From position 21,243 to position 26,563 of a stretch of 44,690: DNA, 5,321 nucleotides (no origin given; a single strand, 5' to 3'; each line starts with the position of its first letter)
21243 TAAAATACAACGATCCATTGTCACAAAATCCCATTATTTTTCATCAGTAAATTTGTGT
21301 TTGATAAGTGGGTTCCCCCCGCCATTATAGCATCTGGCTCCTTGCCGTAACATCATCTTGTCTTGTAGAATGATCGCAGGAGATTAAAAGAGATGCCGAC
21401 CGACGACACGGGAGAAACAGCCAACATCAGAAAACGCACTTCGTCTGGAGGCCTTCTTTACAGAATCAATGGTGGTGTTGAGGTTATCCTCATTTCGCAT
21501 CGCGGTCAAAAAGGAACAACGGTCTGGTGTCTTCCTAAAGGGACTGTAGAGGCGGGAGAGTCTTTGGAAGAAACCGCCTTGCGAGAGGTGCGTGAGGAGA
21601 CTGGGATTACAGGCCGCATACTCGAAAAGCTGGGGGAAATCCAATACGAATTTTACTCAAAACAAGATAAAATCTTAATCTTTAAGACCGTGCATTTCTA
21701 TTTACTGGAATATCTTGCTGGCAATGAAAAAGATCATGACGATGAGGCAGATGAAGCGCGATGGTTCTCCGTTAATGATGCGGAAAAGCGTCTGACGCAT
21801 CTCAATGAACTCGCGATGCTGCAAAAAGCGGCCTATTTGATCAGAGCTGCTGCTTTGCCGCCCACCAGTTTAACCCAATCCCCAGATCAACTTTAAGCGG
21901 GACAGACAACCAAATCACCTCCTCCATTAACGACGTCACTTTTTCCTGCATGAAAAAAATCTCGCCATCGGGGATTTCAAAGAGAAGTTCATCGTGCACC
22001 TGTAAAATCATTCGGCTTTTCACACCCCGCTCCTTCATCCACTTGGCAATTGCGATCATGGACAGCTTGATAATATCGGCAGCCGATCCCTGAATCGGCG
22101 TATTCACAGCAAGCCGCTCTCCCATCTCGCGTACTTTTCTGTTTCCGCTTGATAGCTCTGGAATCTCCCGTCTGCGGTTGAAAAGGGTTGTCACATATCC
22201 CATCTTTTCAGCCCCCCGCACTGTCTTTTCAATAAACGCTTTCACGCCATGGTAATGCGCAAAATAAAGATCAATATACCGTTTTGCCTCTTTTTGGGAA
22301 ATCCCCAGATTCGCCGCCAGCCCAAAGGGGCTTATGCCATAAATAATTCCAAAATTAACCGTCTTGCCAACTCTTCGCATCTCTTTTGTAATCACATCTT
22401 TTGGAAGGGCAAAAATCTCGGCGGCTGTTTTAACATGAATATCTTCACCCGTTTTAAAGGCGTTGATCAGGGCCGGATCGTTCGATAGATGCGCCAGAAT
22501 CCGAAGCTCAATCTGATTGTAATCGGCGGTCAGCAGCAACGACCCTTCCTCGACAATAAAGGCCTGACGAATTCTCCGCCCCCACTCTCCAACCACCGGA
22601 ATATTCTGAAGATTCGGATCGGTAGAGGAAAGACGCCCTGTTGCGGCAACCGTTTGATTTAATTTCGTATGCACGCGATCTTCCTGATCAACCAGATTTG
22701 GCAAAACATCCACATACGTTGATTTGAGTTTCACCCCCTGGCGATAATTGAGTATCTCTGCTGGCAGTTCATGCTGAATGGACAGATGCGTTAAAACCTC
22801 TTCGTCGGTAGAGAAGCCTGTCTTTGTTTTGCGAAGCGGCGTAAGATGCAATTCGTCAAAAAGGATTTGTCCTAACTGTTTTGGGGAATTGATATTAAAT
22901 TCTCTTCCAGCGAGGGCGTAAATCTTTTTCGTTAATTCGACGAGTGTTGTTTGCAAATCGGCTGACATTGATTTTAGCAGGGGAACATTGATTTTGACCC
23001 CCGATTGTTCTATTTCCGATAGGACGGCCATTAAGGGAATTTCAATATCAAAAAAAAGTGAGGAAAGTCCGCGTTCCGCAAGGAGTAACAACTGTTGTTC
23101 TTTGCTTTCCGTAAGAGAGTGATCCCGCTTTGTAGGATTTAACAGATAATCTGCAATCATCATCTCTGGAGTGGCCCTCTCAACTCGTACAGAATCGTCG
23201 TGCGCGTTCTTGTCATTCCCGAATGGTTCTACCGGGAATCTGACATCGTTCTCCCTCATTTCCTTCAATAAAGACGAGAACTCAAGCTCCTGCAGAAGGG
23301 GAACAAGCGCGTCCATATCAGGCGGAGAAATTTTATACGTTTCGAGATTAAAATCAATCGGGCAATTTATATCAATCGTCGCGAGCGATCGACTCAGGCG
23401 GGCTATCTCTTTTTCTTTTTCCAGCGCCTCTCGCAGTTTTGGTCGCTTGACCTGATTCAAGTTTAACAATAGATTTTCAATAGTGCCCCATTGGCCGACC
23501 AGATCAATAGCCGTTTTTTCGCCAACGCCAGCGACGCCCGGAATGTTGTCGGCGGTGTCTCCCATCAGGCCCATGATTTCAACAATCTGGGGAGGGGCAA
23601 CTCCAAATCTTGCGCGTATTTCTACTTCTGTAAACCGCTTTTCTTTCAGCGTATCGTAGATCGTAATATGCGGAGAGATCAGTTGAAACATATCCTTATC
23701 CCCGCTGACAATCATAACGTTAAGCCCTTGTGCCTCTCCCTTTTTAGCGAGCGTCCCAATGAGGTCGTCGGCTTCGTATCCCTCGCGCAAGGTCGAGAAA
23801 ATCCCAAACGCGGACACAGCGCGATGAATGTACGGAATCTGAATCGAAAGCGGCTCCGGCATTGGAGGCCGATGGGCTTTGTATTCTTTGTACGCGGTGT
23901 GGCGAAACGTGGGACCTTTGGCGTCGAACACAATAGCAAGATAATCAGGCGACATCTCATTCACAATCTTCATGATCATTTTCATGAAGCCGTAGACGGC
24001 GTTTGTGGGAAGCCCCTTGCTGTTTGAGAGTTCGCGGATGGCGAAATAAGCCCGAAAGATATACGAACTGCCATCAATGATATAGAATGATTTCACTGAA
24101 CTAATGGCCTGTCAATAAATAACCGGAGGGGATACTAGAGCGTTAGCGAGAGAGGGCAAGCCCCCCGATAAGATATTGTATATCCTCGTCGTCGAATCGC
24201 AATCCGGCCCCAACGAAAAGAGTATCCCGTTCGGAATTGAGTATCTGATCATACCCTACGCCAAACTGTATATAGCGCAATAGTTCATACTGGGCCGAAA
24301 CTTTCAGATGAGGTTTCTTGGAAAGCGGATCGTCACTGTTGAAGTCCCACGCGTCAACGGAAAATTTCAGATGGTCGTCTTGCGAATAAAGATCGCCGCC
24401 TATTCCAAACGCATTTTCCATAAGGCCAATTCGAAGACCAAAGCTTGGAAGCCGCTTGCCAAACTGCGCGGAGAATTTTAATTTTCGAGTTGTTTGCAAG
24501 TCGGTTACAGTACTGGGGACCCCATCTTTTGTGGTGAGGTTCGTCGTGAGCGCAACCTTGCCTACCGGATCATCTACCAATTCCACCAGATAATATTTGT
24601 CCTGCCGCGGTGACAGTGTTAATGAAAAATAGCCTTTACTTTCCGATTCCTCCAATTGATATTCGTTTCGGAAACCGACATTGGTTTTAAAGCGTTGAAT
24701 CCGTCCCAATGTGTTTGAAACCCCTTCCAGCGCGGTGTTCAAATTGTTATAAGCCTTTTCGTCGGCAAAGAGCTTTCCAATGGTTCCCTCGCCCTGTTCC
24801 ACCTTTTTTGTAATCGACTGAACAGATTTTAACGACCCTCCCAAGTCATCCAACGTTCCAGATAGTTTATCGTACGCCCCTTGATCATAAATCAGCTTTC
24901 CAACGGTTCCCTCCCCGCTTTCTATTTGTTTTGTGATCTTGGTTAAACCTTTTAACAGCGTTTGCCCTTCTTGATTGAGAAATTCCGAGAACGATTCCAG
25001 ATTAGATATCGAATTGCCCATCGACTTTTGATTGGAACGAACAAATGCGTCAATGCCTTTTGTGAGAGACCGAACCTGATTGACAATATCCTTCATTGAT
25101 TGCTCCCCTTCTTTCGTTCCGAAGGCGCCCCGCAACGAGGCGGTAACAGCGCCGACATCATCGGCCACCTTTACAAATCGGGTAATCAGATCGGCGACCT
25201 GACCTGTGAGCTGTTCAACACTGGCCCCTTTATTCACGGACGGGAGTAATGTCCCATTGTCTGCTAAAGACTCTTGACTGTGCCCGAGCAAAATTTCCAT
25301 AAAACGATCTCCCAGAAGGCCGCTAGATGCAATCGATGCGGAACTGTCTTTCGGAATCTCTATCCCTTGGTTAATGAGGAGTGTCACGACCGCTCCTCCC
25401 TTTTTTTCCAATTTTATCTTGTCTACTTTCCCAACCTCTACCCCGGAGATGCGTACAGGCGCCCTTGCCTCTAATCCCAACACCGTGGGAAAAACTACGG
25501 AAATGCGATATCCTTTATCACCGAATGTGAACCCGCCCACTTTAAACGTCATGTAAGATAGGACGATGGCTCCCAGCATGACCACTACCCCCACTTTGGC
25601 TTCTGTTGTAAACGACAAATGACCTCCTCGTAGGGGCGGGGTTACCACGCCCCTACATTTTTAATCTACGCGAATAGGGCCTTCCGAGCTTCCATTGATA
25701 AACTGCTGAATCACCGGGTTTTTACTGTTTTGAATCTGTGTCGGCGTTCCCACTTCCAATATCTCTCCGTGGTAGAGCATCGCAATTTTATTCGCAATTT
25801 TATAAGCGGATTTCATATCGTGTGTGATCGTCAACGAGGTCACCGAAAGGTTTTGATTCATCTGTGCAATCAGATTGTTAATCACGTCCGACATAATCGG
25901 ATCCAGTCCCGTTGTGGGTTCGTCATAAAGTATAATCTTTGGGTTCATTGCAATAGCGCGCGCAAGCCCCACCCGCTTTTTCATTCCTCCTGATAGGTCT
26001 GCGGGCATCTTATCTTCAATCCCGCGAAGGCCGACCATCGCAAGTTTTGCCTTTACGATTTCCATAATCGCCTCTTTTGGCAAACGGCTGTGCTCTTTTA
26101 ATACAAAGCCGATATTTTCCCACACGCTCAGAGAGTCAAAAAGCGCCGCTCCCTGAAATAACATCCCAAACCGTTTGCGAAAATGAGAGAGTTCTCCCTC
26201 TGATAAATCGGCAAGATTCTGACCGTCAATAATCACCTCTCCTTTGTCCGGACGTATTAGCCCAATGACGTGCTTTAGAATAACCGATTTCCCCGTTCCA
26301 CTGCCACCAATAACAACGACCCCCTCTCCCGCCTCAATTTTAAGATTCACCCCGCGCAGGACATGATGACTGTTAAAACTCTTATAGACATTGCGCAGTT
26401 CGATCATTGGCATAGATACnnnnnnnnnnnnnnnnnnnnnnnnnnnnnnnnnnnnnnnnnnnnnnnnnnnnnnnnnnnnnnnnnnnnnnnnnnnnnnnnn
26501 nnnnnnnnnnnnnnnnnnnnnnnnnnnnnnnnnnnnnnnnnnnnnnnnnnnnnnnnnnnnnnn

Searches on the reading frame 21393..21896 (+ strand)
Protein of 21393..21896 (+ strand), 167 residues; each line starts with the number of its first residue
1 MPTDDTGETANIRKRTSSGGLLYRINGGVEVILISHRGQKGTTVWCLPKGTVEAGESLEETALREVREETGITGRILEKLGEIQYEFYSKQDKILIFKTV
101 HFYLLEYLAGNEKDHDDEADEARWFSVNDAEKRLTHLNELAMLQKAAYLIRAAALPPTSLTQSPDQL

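Call 39: find_encoding_contigs(protein=window:21393-21896:+, flank=10000, max_places=10)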
Protein window:21393-21896:+ (167 aa): 4 contigs read that carry it; 4 places shown.
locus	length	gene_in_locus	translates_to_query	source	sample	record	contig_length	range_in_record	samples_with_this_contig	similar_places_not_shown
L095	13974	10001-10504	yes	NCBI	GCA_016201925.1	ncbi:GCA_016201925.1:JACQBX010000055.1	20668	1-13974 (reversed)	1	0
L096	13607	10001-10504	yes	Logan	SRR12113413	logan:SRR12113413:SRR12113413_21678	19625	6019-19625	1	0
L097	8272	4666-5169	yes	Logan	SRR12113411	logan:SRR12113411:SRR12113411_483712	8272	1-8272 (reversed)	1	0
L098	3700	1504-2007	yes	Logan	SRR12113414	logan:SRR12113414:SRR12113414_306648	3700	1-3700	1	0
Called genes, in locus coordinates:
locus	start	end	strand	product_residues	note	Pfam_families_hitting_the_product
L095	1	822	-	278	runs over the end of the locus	PF12146:Hydrolase_4, PF00561:Abhydrolase_1, PF12697:Abhydrolase_6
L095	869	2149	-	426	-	PF00919:UPF0004, PF04055:Radical_SAM, PF01938:TRAM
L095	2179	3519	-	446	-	PF00919:UPF0004, PF04055:Radical_SAM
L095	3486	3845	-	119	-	PF00581:Rhodanese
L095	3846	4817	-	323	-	PF03453:MoeA_N, PF00994:MoCF_biosynth (faint)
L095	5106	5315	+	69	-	PF00313:CSD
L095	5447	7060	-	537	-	PF06418:CTP_synth_N, PF00117:GATase, PF07722:Peptidase_C26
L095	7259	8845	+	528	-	PF02518:HATPase_c, PF13589:HATPase_c_3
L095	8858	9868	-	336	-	PF00814:TsaD, PF22521:HypF_C_2 (weak)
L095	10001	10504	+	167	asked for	PF00293:NUDIX, PF14815:NUDIX_4 (weak)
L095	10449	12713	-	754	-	PF02739:5_3_exonuc_N, PF01367:5_3_exonuc, PF00476:DNA_pol_A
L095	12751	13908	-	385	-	PF28544:Helical_needle (weak), PF27164:Aq_493_lipo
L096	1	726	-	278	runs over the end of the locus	PF12146:Hydrolase_4, PF00561:Abhydrolase_1, PF12697:Abhydrolase_6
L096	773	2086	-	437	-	PF00919:UPF0004, PF04055:Radical_SAM, PF01938:TRAM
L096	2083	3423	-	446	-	PF00919:UPF0004, PF04055:Radical_SAM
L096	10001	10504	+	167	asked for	PF00293:NUDIX, PF14815:NUDIX_4 (weak)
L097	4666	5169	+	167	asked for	PF00293:NUDIX, PF14815:NUDIX_4 (weak)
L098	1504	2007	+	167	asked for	PF00293:NUDIX, PF14815:NUDIX_4 (weak)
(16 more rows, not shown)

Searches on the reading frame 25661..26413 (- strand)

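Call 28: search_protein_families(library=pfam, proteins=[window:25661-26413:-])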
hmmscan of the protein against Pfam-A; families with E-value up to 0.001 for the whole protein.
window:25661-26413:- (250 aa): 1 family
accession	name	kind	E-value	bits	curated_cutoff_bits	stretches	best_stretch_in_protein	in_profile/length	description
PF00005.33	ABC_tran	-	1.3e-32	113.7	25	1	19-168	1-137/137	ABC transporter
